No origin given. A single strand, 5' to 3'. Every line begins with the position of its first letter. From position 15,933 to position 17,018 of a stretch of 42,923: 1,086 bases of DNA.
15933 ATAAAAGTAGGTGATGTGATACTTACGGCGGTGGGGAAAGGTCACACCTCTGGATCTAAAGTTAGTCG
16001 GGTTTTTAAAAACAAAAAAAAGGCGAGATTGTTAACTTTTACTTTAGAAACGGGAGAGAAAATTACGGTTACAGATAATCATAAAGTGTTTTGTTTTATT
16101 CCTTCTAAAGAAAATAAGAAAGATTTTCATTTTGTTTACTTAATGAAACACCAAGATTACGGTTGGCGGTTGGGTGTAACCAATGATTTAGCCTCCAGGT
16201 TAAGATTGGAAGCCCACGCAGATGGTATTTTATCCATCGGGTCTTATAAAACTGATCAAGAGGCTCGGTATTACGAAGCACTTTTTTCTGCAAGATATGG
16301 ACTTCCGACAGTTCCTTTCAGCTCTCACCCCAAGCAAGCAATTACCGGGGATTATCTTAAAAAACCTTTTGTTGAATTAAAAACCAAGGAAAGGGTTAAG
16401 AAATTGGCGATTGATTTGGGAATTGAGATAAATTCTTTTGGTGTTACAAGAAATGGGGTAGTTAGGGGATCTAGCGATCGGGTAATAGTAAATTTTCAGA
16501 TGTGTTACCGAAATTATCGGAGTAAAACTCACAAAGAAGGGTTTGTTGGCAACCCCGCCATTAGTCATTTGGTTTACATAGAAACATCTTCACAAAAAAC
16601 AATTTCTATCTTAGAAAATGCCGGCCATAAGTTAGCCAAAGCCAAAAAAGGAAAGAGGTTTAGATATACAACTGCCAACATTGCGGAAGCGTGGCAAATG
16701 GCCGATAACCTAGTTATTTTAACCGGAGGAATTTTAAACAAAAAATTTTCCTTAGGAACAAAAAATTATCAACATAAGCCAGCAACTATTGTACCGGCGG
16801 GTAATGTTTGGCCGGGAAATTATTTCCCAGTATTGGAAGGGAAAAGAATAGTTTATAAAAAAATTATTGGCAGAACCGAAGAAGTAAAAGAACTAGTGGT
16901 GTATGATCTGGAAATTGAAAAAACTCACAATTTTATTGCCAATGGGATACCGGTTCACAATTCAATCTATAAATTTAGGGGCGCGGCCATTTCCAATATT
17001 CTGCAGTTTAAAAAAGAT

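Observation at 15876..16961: Motif-III intein whose endonuclease insert looks GIY-YIG-like rather than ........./HNH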

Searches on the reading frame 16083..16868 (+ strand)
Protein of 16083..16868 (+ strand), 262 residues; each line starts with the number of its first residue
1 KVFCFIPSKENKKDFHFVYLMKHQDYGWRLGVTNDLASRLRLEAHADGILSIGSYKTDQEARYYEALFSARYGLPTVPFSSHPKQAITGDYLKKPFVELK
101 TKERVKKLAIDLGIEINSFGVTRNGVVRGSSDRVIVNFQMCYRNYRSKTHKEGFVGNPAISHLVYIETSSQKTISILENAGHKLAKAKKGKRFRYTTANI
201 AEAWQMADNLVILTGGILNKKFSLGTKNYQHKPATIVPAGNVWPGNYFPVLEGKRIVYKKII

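Call 5: search_protein_families(library=pfam, proteins=[window:16083-16868:+], max_evalue=10)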
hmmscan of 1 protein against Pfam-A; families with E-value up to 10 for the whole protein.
seq(262 aa): 0 families

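Call 9: find_homologous_proteins(query=window:16083-16868:+, max_evalue=0.001)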
Query seq(262 aa): 462 candidates shared short words with the query, none scored E <= 0.001.

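Call 23: search_protein_representatives(protein=window:16083-16868:+)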
Query: 262 residues. Proteins with E-value up to 0.001 (for the whole library): 163; up to 1e-10: 53; up to 1e-30: 21. The best 150 are listed.
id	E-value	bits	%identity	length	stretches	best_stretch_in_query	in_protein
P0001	1.9e-61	224.2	42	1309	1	1-262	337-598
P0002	3.8e-61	223.3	44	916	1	1-262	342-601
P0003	7.4e-55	202.7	41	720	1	2-262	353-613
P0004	1.7e-54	201.5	40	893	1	2-255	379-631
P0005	1.1e-51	192.2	41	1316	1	3-262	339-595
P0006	5.7e-51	189.9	39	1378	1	1-262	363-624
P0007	1.8e-49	185.0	40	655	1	2-258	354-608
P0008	2.1e-49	184.8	42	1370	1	1-262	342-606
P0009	1.3e-48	182.2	39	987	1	27-262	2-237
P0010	1.3e-48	182.2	38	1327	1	1-262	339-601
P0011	3.9e-48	180.6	39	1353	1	1-262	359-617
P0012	1.9e-47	178.4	40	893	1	1-262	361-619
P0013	3.4e-47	177.5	38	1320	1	1-262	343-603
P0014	1.3e-45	172.4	36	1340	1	1-262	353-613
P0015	4.2e-45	170.7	41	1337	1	1-262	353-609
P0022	6.8e-30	120.8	37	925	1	1-262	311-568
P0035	1.5e-16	77.1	36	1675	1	10-255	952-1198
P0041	2.0e-14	70.2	29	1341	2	1-259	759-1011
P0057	1.7e-09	54.0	32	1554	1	15-261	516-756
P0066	4.4e-07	46.1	29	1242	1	8-261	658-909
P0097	1.1e-05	41.6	23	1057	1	12-255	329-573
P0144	3.6e-04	36.6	24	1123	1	12-259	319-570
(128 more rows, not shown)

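Call 42: search_solved_structures(query=A3, max_evalue=10, show_alignments=0)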
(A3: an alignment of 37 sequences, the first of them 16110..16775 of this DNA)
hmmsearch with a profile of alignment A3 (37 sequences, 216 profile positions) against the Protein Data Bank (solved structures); distinct sequences matched with E-value up to 10: 10.
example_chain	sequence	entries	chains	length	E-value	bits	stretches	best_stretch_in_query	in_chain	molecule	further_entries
8x6f_G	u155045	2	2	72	0.074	15.7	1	68-117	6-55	DNA-directed RNA polymerase subunit epsilon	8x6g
8yn1_A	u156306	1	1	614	0.11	15.2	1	72-125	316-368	Protein EDS1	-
8yn0_B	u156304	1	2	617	0.11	15.2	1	72-125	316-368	Protein EDS1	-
7xdd_B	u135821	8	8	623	0.11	15.2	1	72-125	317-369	Protein EDS1 | Isoform 1 of Protein EDS1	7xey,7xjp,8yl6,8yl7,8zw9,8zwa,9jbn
6mtz_A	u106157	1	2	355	0.12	15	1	93-155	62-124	HepC.19480.a.B1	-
7bqb_A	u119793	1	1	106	0.38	13.4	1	89-179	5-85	NF6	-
4nfu_A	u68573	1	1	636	0.91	12.1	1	76-125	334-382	EDS1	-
2ltl_A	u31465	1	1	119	0.96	12.1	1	135-195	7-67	NifU-like protein, mitochondrial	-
2pu9_C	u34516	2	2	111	1.7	11.3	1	77-107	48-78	Thioredoxin F-type, chloroplast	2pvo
3u5z_A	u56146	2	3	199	6.4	9.4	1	69-114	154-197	DNA polymerase accessory protein 62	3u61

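Call 43: list_cluster_members(proteins=[P0001, P0005, P0006, P0022, P0035, P0041, P0057, P0066, P0097, P0144])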
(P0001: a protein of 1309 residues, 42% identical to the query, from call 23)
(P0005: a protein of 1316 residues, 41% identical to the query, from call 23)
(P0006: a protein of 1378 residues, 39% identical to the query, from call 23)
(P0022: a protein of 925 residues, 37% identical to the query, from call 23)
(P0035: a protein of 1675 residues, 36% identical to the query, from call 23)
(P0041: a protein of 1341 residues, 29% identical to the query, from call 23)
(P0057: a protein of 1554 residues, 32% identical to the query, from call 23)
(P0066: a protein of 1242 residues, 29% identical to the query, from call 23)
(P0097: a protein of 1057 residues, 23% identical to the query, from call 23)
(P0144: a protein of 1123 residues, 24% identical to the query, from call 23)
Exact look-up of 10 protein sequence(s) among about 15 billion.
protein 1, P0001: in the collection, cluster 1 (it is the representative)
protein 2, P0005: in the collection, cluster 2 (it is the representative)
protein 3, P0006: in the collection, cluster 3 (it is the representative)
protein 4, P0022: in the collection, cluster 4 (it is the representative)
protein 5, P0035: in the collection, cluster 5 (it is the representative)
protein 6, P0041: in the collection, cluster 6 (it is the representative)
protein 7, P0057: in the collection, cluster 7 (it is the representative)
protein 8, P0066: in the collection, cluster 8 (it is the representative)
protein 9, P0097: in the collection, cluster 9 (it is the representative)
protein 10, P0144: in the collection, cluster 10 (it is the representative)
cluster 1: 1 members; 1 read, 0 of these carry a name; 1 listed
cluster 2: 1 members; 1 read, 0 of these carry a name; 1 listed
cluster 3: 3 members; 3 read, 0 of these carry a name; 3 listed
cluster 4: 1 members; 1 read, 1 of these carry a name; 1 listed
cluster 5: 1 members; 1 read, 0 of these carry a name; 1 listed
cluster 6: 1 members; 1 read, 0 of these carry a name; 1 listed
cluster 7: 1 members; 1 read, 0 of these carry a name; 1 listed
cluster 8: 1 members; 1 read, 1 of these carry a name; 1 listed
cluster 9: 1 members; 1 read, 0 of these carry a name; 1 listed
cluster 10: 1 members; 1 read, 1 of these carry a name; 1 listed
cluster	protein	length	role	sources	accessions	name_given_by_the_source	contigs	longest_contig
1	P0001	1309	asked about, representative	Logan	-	-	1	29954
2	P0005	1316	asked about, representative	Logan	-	-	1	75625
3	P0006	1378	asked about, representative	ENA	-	-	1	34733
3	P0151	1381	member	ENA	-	-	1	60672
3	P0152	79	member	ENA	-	-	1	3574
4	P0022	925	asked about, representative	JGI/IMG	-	DNA helicase-2/ATP-dependent DNA helicase PcrA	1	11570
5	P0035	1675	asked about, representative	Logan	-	-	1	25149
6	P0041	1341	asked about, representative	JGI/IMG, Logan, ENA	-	-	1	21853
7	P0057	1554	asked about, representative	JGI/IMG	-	-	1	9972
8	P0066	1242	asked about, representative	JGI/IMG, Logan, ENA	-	superfamily I DNA/RNA helicase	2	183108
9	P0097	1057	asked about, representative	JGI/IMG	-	-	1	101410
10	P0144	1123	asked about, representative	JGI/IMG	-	DNA helicase-2/ATP-dependent DNA helicase PcrA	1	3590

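Call 44: predict_structure(alignment_id=A3)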
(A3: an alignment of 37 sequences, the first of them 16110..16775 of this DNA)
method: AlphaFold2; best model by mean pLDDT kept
length: 222 residues; sequences in the alignment: 37
mean_pLDDT: 89.8   pTM: 0.80
mean pLDDT of the five models: 89.8, 89.2, 88.8, 88.5, 88.0
residues with pLDDT >= 90: 159; 70-90: 39; 50-70: 19; < 50: 5
segments of 3 or more residues with pLDDT < 50: 220-222
pLDDT, mean of each block of 10 residues (from residue 1): 79 95 96 92 97 98 97 83 94 98 95 81 89 74 69 94 97 96 96 97 95 70 46
secondary structure, 60 per line:
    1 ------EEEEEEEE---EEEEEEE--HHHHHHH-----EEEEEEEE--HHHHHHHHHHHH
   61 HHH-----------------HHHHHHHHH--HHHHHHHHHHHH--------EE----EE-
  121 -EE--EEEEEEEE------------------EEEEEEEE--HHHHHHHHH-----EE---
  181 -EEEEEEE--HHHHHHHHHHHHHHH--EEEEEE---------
elements in order: E7-14 E18-24 H27-33 E39-46 H49-63 H81-89 H92-103 E126-133 E152-159 H162-170 E182-188 H191-205 E208-213

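Call 46: fold_search(model_id=the predicted structure, library=pdb)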
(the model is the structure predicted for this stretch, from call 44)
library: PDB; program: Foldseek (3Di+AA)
matches with E <= 10: 595; with E <= 0.001: 0
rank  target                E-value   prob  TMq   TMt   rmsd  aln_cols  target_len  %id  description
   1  4z1z_B                9.5e-03  0.20  0.18  0.14  16.7       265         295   16  Crystal Structure of Meganuclease I-SmaMI Bound to Uncleaveable DNA with a TTCT Central Four (released 2016-03-30)
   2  5e67_A                1.2e-02  0.16  0.16  0.14  16.6       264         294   16  K103A/K262A double mutant of I-SmaMI (released 2016-01-13)
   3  4z20_D                2.8e-02  0.21  0.22  0.18  15.5       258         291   15  Crystal Structure of Meganuclease I-SmaMI Bound to Uncleaveable DNA with a TTGT Central Four (released 2016-03-30)
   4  3r7p_A                3.0e-02  0.30  0.25  0.20  16.2       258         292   13  The crystal structure of I-LtrI (released 2011-07-20)
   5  1zhv                  3.4e-02  0.60  0.22  0.30   8.6       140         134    6  X-ray Crystal Structure Protein Atu0741 from Agobacterium tumefaciens. Northeast Structural Genomics Consortium Target A (released 2005-05-10)
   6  4z20_A                4.4e-02  0.20  0.22  0.18  15.8       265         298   14  Crystal Structure of Meganuclease I-SmaMI Bound to Uncleaveable DNA with a TTGT Central Four (released 2016-03-30)
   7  5e5s_A                4.4e-02  0.18  0.22  0.17  17.1       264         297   14  I-SmaMI K103A mutant (released 2016-01-13)
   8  5e5o_A                4.4e-02  0.10  0.15  0.12  17.6       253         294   16  I-SmaMI bound to uncleaved DNA target in the presence of Calcium ions (released 2016-01-13)
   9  6bcn_C                7.1e-02  0.15  0.23  0.19  16.3       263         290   12  I-LtrI E184D bound to cognate substrate (pre-cleavage complex) (released 2018-10-24)
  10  4z1z_A                7.1e-02  0.15  0.22  0.18  16.6       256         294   17  Crystal Structure of Meganuclease I-SmaMI Bound to Uncleaveable DNA with a TTCT Central Four (released 2016-03-30)
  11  4lq0_A                7.1e-02  0.14  0.22  0.17  16.8       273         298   12  Crystal structure of the I-LtrWI LAGLIDADG homing endonuclease bound to target DNA. (released 2014-07-16)
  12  5t8d_A                8.0e-02  0.16  0.24  0.20  17.2       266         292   10  Engineered variant of I-OnuI meganuclease targeting the HIV integrase gene; harbors 47 point mutations relative to wil (released 2017-05-03)
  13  1zg2_MODEL_1_A        9.6e-02  0.47  0.17  0.36   9.3       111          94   18  Solution NMR structure of the UPF0213 protein BH0048 from Bacillus halodurans. Northeast Structural Genomics t (released 2005-06-21)
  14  11qf_B                9.6e-02  0.14  0.22  0.18  16.8       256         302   14  I-PnoMI with solubilizing mutations (released 2026-03-25)
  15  9xy8_A                9.6e-02  0.13  0.22  0.18  15.6       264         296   12  One of a series of engineered variants of I-OnuI meganuclease targeting altered DNA target sequence (released 2025-09-10)
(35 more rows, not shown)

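Call 50: fold_search(model_id=the predicted structure, library=viral)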
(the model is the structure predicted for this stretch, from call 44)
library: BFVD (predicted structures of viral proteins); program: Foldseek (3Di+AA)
matches with E <= 10: 878; with E <= 0.001: 3
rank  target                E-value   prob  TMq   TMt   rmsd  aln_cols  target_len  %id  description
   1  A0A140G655            4.7e-10  1.00  0.60  0.16   3.9       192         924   19  (no name in the UniProt tables at hand)
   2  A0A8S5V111            3.2e-07  1.00  0.44  0.13  13.5       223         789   16  DNA 3'-5' helicase [Siphoviridae sp. ct3r22]
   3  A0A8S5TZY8            5.0e-06  1.00  0.42  0.13   3.4       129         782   18  Adenine specific DNA methyltransferase [Myoviridae sp. ctCuC1]
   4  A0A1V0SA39            2.5e-03  0.90  0.26  0.20  15.3       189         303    8  Uncharacterized protein [Catovirus CTV1]
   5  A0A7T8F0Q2            4.5e-03  0.44  0.20  0.21  20.3       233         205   14  (no name in the UniProt tables at hand)
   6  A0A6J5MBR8            7.4e-03  0.75  0.28  0.13  24.6       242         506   12  Terminase-like family [uncultured Caudovirales phage]
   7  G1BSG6                8.3e-03  0.98  0.26  0.41  15.1       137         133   15  GIY-YIG domain-containing protein [Mycobacterium phage Yoshi]
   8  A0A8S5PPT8            8.9e-03  0.47  0.21  0.28  21.6       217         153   12  DNA mismatch repair protein [Siphoviridae sp. ctZro7]
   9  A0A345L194            1.4e-02  0.99  0.24  0.41   9.0        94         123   21  G-I-Y Y-I-G endonuclease [Gordonia phage Apricot]
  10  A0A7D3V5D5            1.4e-02  0.30  0.21  0.20  22.8       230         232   10  GIY-YIg nuclease [Fadolivirus FV1/VV64]
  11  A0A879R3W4            1.5e-02  0.38  0.22  0.23  26.9       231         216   12  Nuclease associated modular domain 3 protein [Synechococcus phage S-SRM01]
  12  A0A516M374            2.1e-02  0.63  0.27  0.33  16.8       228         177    6  (no name in the UniProt tables at hand)
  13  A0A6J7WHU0            2.4e-02  0.89  0.22  0.38  10.8       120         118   13  Uncharacterized protein [uncultured Caudovirales phage]
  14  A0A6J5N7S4            2.5e-02  0.97  0.26  0.34  18.4       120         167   12  Uncharacterized protein [uncultured Caudovirales phage]
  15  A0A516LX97            2.5e-02  0.97  0.24  0.29  14.9       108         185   15  (no name in the UniProt tables at hand)
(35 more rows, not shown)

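Call 90: search_dna_similar(query=window:16110-16775:+, collection=phages, mode=protein, max_evalue=0.001, max_rows=15)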
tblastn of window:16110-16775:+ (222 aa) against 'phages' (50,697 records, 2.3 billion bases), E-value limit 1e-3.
No match.
